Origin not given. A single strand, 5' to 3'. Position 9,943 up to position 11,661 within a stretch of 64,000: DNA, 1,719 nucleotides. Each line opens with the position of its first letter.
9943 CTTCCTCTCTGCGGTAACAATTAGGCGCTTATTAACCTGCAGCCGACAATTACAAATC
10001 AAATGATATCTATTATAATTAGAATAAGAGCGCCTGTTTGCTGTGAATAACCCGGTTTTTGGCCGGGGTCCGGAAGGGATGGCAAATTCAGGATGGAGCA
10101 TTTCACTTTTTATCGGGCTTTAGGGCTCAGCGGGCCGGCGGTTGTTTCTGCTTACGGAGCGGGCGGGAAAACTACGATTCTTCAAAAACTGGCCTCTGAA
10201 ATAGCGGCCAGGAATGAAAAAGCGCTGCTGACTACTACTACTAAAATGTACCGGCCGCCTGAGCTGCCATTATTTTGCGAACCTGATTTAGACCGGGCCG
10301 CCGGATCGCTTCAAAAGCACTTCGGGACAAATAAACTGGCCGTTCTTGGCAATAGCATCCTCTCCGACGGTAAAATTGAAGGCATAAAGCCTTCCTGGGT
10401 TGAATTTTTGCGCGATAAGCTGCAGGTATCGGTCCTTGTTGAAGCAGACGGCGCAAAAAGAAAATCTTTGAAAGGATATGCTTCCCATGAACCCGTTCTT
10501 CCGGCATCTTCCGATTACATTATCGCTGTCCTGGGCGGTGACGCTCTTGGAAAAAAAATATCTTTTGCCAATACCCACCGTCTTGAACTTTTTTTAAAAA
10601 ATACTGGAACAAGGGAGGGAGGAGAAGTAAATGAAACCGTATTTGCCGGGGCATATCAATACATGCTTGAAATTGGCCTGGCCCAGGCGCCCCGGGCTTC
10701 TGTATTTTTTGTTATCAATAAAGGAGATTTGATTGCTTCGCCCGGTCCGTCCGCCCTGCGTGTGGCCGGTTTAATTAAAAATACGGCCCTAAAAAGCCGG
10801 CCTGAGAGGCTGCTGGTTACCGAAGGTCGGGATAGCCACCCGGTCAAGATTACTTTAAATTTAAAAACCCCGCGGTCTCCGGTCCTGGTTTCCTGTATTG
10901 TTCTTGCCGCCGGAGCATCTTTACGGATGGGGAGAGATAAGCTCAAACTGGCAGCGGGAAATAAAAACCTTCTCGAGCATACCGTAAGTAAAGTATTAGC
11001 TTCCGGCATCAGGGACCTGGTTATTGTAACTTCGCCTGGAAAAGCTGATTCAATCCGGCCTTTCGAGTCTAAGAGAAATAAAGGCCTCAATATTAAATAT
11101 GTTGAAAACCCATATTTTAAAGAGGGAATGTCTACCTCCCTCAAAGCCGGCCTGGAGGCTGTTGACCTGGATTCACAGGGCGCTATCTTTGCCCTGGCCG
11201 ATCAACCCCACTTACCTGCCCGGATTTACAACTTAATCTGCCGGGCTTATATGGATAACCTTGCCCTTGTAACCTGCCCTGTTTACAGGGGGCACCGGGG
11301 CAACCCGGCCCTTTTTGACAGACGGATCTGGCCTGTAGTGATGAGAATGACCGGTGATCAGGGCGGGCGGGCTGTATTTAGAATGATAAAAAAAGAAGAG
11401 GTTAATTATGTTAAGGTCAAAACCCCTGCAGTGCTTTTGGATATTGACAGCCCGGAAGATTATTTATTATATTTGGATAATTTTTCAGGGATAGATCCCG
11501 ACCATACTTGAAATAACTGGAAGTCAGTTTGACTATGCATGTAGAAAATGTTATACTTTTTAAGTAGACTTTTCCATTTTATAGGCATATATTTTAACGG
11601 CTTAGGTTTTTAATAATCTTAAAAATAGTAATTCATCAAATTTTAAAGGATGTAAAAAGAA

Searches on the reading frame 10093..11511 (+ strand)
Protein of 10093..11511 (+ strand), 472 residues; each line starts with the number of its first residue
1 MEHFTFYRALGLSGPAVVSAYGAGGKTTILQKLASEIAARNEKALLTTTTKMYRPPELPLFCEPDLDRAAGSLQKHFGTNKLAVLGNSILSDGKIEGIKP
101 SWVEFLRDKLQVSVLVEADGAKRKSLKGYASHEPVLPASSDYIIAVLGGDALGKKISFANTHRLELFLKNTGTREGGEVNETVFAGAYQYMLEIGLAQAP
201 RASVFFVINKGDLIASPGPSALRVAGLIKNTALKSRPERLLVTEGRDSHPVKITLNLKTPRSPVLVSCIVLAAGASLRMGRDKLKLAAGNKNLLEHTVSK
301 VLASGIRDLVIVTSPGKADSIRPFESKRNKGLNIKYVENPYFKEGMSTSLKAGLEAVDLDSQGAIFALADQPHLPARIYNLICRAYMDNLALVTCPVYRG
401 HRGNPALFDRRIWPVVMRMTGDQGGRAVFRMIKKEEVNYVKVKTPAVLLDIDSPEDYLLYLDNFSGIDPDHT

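Call 6: search_protein_families(library=pfam, proteins=[window:10093-11511:+])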
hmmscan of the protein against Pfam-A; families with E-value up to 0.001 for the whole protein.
window:10093-11511:+ (472 aa): 2 families
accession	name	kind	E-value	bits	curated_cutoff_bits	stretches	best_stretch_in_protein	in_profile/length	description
PF19842.5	YqeC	-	5e-38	131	27.6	1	18-165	1-145/145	YqeC protein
PF12804.13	NTP_transf_3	-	2.1e-32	112.9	27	1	268-430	1-155/160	MobA-like NTP transferase domain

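Call 10: search_protein_families(library=ncbifam, proteins=[window:10093-11511:+], max_evalue=0.00001)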
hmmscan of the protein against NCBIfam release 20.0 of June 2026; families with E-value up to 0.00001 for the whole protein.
window:10093-11511:+ (472 aa): 10 families
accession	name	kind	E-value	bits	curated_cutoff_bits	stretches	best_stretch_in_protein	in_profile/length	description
TIGR03310.1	matur_MocA_YgfJ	equivalog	6.4e-48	163.2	186.45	1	267-458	1-186/188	molybdenum cofactor cytidylyltransferase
TIGR03172.2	TIGR03172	equivalog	5.8e-41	140.6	73.05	1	17-212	1-191/209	selenium cofactor biosynthesis protein YqeC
NF045665.1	NTPtran_DVU1551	equivalog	4.6e-29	101.6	315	1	267-460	2-189/359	DVU_1551 family NTP transferase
TIGR03202.1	pucB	equivalog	5.1e-26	91.6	235.05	1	268-457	3-192/192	xanthine dehydrogenase accessory protein PucB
NF045782.1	NicBOxredNboR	equivalog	1.9e-13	50.5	260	1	264-457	7-202/206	nicotine blue oxidoreductase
NF053639.1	Mfer334_fam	equivalog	9.7e-10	38.6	260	1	267-385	1-125/209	pseudomurein biosynthesis protein PmurB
NF002741.0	PRK02726.1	equivalog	1.5e-07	31.2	179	1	266-458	8-192/200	molybdenum cofactor guanylyltransferase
TIGR02665.1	molyb_mobA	equivalog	1.2e-06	28.6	151.85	1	267-456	2-184/186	molybdenum cofactor guanylyltransferase MobA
NF001855.0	PRK00576.1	equivalog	7.9e-06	25.6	205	0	264-317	5-59/197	molybdenum cofactor guanylyltransferase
NF001457.0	PRK00317.1-3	equivalog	9.5e-06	25.2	164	0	267-324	3-61/200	molybdenum cofactor guanylyltransferase MobA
